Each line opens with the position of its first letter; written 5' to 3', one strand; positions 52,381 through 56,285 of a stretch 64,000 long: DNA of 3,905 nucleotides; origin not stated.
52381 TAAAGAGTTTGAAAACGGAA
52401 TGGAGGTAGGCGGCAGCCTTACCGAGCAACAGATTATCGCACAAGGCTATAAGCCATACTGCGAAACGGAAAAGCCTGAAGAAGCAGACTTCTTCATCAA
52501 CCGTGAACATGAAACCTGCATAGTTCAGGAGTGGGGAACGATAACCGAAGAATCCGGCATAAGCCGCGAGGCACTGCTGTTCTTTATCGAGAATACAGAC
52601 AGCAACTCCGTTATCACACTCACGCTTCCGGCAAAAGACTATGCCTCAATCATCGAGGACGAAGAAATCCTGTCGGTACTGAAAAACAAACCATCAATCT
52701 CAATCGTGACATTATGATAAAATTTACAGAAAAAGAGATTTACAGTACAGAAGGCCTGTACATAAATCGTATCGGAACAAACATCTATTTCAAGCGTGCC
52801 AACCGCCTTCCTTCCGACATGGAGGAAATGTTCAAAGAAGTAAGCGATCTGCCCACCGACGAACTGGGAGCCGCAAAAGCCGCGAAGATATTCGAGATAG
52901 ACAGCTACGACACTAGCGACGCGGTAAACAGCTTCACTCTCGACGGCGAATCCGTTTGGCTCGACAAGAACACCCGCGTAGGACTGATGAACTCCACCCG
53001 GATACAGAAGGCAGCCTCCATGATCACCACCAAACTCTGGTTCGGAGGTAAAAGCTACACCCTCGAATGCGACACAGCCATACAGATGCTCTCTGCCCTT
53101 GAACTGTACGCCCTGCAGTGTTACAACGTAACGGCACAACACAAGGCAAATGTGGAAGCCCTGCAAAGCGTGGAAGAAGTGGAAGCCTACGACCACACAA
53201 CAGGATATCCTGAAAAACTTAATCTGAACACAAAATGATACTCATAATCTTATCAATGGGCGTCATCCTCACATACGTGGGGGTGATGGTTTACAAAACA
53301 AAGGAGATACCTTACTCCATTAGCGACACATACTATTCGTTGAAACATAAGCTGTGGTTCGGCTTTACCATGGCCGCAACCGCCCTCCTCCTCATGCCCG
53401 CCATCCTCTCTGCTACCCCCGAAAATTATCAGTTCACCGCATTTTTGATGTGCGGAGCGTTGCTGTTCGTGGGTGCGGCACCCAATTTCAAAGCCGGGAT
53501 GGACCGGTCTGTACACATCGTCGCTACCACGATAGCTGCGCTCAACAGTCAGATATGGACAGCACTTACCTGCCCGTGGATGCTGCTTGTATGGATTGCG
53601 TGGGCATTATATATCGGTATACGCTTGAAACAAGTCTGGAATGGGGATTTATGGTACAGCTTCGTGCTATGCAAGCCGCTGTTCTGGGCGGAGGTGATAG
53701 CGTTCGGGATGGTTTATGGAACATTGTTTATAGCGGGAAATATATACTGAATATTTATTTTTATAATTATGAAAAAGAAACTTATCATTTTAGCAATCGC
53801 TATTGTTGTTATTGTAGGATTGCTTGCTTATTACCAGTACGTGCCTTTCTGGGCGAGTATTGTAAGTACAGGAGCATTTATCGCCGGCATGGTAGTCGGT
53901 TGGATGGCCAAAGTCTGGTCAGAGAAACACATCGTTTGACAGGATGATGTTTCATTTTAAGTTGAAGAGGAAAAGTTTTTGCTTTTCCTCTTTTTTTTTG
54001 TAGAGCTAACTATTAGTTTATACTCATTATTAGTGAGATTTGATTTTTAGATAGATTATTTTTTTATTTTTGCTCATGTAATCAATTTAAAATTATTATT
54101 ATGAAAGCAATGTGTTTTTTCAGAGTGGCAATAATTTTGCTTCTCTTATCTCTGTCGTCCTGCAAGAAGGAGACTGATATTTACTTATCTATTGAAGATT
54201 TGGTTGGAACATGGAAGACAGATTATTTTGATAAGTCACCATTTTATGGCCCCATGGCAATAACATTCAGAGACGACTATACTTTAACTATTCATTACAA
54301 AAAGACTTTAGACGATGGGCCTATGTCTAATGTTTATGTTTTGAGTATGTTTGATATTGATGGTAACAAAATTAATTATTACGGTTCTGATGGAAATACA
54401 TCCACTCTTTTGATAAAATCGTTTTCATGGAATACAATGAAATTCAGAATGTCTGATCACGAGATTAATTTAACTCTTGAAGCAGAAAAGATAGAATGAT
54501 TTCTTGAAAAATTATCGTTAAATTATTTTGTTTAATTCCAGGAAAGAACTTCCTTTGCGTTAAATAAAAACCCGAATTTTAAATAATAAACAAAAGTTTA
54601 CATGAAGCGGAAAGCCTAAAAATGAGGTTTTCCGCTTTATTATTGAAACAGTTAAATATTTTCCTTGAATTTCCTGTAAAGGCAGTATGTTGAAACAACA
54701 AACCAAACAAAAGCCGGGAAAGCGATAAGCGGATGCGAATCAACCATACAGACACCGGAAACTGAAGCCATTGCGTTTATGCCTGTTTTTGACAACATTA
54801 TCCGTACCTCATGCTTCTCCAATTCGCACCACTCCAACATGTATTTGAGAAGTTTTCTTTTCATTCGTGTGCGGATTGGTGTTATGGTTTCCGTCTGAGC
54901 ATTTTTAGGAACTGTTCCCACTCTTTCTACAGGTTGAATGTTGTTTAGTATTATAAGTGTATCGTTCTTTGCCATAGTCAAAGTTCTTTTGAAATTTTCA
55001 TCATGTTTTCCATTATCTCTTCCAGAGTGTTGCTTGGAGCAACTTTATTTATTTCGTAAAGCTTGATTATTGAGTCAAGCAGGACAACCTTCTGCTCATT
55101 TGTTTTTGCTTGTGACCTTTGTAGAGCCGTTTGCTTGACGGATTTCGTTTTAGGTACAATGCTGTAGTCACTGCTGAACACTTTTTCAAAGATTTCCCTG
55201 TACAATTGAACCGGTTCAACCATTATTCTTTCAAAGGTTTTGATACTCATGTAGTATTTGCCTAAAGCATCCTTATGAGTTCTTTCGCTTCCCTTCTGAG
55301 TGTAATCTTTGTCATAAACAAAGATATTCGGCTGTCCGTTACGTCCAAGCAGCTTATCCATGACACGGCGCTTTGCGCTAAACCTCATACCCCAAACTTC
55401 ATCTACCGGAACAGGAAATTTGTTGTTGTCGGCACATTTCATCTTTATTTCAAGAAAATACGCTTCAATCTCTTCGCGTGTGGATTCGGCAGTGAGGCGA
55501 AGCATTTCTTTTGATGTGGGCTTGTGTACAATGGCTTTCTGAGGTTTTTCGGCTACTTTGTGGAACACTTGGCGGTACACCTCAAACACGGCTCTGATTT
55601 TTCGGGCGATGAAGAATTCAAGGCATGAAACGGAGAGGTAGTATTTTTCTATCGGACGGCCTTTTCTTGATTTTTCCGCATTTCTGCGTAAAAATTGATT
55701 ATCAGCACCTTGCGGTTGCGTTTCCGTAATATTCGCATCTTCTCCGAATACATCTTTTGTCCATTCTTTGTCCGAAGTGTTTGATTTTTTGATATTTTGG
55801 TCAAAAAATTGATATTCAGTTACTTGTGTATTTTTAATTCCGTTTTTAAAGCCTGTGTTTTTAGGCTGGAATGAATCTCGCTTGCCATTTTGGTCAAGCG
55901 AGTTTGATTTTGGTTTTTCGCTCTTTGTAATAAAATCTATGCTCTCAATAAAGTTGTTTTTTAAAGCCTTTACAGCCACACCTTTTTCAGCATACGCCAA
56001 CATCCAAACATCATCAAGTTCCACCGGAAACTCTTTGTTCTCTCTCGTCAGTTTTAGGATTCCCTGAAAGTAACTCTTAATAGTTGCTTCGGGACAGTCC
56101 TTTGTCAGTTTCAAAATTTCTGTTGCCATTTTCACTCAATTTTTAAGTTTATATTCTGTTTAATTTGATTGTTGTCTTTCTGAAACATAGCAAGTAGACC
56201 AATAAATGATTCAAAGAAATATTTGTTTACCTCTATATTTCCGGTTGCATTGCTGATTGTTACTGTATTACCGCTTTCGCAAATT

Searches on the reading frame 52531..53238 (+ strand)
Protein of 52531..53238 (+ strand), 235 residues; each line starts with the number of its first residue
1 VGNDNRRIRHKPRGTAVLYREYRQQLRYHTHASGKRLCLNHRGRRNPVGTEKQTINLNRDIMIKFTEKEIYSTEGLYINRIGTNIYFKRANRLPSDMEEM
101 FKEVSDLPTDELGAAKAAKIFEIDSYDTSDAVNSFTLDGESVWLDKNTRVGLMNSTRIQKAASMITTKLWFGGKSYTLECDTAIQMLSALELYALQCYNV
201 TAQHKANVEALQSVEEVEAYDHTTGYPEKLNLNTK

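Call 23: search_protein_families(library=pfam, proteins=[window:52531-53238:+], max_evalue=0.001)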
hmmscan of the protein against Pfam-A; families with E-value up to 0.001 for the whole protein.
window:52531-53238:+ (235 aa): 1 family
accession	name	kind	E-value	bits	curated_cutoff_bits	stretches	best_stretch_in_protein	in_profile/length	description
PF14301.12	DUF4376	-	0.00026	21.9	25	1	114-217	1-102/106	Domain of unknown function (DUF4376)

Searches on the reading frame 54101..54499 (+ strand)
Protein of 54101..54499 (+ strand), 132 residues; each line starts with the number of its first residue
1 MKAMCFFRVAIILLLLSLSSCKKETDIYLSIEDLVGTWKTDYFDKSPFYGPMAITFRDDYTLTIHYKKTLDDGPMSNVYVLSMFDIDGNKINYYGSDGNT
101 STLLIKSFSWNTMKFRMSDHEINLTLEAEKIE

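Call 23: search_protein_families(library=pfam, proteins=[window:54101-54499:+], max_evalue=0.001)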
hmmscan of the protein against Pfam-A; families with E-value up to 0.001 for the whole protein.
window:54101-54499:+ (132 aa): 1 family
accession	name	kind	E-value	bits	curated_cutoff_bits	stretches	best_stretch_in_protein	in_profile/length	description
PF13648.12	Lipocalin_4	-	0.0002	22.6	22.4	1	34-115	1-89/89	Lipocalin-like domain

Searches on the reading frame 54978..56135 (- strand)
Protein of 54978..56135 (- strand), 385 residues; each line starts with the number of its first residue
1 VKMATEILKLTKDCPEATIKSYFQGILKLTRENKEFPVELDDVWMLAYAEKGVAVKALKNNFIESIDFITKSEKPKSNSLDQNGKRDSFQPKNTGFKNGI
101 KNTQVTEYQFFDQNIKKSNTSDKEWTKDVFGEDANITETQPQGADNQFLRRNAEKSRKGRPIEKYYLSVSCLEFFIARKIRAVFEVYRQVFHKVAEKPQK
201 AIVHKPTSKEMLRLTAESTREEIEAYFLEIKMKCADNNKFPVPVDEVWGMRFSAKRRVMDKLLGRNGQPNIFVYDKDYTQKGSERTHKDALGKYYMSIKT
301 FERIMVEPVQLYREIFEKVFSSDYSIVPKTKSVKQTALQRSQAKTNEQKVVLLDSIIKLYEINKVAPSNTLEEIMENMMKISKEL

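Call 14: search_protein_families(library=pfam, proteins=[window:54978-56135:-], max_evalue=0.001)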
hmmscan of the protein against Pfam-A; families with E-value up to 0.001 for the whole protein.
window:54978-56135:- (385 aa): 0 families

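Call 15: search_protein_families(library=phrogs, proteins=[window:54978-56135:-], max_evalue=0.001)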
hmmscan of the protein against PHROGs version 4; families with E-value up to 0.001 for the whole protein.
window:54978-56135:- (385 aa): 0 families

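Call 31: search_protein_families(library=ncbifam, proteins=[window:54978-56135:-], max_evalue=0.01)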
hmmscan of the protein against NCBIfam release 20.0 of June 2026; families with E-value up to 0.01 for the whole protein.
window:54978-56135:- (385 aa): 0 families

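Call 100: find_homologous_proteins(query=window:54978-56135:-, max_evalue=0.001)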
Query window:54978-56135:- (385 aa): 1001 proteins with E <= 0.001 among 4486 candidates; the best 120 are listed.
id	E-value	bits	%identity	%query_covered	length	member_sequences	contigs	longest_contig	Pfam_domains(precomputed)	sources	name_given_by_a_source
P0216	5.0e-235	797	95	99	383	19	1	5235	-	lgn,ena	-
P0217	2.6e-221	752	88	99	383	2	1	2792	-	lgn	-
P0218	1.2e-220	750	90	99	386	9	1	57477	-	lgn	-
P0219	1.0e-210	717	85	99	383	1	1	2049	-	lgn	-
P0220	4.4e-191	653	81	99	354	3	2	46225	-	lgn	-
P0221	6.2e-191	652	81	99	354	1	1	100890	-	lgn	-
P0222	1.5e-188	645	80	99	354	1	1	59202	-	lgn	-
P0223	2.0e-186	638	80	99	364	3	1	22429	-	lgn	-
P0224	3.3e-186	637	80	99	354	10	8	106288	-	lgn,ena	-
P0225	1.1e-183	629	76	99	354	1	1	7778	-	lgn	-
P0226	3.2e-180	617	75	99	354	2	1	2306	-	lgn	-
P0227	1.4e-179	615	75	99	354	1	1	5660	-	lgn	-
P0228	1.7e-179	615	75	99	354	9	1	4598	-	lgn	-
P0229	6.8e-179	613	75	99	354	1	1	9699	-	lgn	-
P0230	6.4e-177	606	78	99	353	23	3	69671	-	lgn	-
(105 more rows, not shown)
